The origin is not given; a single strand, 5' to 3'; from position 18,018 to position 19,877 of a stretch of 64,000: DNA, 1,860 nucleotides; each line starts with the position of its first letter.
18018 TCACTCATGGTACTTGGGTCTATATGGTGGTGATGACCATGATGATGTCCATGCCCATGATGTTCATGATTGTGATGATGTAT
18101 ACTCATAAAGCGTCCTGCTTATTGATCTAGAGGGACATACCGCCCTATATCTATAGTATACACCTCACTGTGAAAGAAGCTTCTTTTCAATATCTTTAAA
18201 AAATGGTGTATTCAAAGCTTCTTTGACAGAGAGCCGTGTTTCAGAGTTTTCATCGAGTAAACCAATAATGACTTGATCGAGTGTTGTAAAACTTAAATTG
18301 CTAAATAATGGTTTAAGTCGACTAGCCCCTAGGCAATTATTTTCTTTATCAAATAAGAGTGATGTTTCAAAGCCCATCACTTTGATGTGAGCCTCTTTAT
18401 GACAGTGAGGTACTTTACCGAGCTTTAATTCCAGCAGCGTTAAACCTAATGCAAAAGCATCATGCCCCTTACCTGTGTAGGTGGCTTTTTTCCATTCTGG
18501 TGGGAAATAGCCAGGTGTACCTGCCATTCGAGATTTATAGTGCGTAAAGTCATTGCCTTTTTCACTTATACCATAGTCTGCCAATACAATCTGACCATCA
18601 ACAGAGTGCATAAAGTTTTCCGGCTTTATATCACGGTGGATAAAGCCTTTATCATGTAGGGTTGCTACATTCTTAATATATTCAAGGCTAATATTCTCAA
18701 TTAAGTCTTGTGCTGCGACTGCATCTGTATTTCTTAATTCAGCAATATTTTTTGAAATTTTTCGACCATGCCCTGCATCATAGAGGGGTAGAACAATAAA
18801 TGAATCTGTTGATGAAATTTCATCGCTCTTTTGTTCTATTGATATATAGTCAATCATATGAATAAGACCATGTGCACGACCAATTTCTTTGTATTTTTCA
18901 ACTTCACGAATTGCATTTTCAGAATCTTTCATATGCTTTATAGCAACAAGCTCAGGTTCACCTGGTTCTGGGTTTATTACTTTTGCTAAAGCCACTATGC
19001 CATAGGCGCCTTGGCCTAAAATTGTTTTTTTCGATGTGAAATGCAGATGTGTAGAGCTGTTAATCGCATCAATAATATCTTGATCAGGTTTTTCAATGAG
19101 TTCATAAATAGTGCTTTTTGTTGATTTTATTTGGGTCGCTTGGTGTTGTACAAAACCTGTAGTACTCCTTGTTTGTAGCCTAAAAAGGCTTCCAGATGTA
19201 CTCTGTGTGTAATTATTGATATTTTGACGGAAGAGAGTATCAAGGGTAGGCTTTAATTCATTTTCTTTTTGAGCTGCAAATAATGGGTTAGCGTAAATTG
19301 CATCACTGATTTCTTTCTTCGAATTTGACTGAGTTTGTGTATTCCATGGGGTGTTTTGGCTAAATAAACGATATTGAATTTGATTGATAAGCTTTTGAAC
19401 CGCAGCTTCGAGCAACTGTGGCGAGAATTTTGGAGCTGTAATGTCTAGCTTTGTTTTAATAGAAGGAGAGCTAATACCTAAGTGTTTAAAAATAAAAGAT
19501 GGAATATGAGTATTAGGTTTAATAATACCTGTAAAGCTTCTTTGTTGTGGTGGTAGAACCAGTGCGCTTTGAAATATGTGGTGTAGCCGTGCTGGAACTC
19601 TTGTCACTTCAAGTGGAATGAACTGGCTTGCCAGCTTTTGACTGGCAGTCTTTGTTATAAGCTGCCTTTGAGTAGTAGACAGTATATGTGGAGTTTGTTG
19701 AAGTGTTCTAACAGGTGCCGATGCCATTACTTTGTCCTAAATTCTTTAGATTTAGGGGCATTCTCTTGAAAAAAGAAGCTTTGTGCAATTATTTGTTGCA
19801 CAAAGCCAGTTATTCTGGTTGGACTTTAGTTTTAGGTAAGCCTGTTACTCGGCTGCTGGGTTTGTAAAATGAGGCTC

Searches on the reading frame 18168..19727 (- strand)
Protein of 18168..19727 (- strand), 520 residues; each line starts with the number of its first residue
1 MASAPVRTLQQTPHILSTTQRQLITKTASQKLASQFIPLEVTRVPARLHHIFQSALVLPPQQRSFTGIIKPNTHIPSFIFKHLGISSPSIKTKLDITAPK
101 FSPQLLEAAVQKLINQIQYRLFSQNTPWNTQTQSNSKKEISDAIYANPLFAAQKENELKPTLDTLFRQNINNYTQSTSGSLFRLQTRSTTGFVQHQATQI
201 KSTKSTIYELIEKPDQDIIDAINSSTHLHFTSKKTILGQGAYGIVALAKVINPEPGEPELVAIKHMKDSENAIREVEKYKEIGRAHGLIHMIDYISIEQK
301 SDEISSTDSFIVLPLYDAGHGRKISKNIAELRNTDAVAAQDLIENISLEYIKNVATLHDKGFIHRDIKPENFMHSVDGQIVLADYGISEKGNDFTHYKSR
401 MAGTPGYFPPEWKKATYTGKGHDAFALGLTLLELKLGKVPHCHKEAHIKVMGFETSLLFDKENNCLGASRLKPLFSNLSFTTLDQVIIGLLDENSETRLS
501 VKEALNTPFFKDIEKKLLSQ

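Call 10: search_protein_families(library=ncbifam, proteins=[window:18168-19727:-], max_evalue=0.01)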
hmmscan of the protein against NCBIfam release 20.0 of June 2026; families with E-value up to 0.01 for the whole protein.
window:18168-19727:- (520 aa): 16 families
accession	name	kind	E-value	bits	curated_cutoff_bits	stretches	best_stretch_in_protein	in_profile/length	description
NF033483.0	PknB_PASTA_kin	equivalog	7.5e-16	58.3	450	1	349-442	115-209/563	Stk1 family PASTA domain-containing Ser/Thr kinase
NF038150.1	lanthi_synth_IV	equivalog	9.3e-16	57.3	650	1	326-504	282-449/851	class IV lanthionine synthetase LanL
NF047741.1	antiphage_MADS6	equivalog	2.2e-11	43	460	1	304-443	266-405/612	methylation-associated defense system protein kinase MAD6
NF043056.1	T4SS_LegK1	equivalog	1.7e-10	40.1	550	1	230-506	72-352/516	Dot/Icm T4SS effector kinase LegK1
NF038151.1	lanthi_synth_III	equivalog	1.2e-08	33.8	575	1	349-434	344-422/833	class III lanthionine synthetase LanKC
TIGR03903.1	TOMM_kin_cyc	equivalog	2.5e-08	32.2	705.75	1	282-438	25-186/1267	TOMM system kinase/cyclase fusion protein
NF033442.0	BREX_PglW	equivalog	2.5e-07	28.8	990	1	330-441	599-710/1391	BREX system serine/threonine kinase PglW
NF052427.1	StpK7MSMEG_1200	equivalog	1.2e-06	27.3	900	1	335-443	106-211/601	serine/threonine protein kinase StpK7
NF053615.1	SerThrKinAfsKStmc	equivalog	4.7e-06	25.5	1300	1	354-441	125-213/809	protein serine/threonine kinase AfsK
NF009651.0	PRK13184.1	equivalog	7.9e-06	24.1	839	1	352-443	124-233/932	serine/threonine-protein kinase PknD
TIGR03724.2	arch_bud32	equivalog_domain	1.2e-05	24.9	125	1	345-393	89-136/193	KEOPS complex kinase/ATPase Bud32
NF058632.1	SerThrKinPrkT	equivalog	0.00018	20.7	280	1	235-375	27-151/322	serine/threonine protein kinase PrkT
NF011460.0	PRK14879.1-1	equivalog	0.0007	18.8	199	1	341-394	109-163/232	Kae1-associated kinase Bud32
NF007174.0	PRK09605.1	equivalog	0.0014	17.2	447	1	338-392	422-477/535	bifunctional N(6)-L-threonylcarbamoyladenine synthase/serine/threonine protein kinase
NF011462.0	PRK14879.1-3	equivalog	0.002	17.9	174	1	342-388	82-128/192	Kae1-associated kinase Bud32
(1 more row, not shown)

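Call 14: search_protein_families(library=pfam, proteins=[window:18168-19727:-], max_evalue=0.001)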
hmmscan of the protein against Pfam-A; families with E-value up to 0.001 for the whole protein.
window:18168-19727:- (520 aa): 3 families
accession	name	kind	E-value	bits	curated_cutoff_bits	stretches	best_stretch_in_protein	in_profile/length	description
PF00069.31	Pkinase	-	4.6e-32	111.9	31.7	1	233-510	3-263/263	Protein kinase domain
PF07714.23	PK_Tyr_Ser-Thr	-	2.1e-13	50.6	23.1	1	234-446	4-210/258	Protein tyrosine and serine/threonine kinase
PF14531.12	Kinase-like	-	3.4e-05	23.7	25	1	344-440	148-250/289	Kinase-like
